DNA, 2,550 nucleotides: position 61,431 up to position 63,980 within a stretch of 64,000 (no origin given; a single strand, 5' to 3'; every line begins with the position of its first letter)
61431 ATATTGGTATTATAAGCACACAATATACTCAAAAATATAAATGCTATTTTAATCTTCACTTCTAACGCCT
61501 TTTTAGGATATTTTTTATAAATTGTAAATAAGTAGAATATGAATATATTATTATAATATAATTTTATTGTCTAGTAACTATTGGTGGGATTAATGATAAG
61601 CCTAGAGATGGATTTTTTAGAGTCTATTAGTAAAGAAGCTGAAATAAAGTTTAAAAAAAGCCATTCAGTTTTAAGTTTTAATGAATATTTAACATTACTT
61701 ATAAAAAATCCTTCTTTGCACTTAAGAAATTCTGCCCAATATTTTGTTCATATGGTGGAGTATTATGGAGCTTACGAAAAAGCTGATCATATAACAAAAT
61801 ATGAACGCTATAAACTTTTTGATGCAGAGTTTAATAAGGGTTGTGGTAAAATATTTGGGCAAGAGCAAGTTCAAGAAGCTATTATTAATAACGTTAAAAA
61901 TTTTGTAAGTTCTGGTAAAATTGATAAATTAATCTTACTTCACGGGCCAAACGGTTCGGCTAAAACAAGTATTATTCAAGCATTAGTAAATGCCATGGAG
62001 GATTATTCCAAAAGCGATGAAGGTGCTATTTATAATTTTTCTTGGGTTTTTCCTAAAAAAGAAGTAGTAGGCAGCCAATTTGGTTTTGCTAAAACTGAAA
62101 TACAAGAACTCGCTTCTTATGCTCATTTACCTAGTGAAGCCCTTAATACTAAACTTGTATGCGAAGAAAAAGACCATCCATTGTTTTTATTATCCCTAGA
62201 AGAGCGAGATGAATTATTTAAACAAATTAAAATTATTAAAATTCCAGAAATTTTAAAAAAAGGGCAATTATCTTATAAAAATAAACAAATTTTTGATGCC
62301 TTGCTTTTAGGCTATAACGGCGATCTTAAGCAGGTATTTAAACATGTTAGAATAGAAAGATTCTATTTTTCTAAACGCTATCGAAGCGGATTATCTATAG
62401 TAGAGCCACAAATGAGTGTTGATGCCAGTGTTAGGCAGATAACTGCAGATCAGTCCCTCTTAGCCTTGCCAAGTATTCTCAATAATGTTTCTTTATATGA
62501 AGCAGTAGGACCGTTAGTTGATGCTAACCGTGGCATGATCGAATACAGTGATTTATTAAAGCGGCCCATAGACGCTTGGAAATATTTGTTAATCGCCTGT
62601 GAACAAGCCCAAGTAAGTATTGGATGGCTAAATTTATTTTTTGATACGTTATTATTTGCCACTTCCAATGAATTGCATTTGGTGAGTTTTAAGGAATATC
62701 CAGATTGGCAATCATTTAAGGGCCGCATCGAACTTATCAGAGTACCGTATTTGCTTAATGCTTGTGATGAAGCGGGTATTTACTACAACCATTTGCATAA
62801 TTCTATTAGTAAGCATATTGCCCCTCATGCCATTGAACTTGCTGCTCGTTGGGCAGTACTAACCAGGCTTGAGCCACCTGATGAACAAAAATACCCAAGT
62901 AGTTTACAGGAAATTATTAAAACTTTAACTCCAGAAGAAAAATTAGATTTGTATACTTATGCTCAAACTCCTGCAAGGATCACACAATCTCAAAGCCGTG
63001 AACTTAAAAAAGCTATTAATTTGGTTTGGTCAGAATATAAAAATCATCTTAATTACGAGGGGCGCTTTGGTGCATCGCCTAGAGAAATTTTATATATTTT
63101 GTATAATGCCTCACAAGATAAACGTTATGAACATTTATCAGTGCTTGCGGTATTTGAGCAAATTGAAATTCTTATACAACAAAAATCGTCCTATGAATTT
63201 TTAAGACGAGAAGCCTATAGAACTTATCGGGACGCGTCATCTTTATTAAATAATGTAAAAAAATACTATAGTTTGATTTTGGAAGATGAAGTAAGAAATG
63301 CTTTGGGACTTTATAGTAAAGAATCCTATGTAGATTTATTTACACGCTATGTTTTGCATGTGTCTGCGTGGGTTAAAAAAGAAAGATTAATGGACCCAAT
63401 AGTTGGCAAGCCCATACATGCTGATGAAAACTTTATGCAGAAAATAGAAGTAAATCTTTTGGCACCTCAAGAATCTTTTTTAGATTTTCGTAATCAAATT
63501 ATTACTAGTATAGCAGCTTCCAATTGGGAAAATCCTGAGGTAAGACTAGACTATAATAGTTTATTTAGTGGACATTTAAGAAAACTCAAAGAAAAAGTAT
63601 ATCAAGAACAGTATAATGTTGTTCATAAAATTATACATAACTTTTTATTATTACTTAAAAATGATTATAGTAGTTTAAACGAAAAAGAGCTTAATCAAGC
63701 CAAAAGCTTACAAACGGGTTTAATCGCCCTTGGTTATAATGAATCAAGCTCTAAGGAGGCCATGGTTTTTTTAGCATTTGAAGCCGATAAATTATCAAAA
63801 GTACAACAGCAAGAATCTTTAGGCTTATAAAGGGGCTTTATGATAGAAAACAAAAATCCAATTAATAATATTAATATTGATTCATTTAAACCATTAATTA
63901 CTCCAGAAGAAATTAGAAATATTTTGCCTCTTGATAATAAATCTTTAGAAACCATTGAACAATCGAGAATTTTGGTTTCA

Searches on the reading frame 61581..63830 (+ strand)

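Call 78: search_protein_families(library=pfam, proteins=[window:61581-63830:+], max_evalue=0.00001)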
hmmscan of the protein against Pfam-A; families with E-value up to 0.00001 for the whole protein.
window:61581-63830:+ (749 aa): 2 families
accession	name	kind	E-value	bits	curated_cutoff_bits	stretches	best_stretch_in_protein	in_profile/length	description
PF06798.17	PrkA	-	1.5e-37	130.1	25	1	453-728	2-253/255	PrkA serine protein kinase C-terminal domain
PF08298.17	AAA_PrkA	-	3.8e-31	108.9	25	1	32-435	2-356/358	PrkA AAA domain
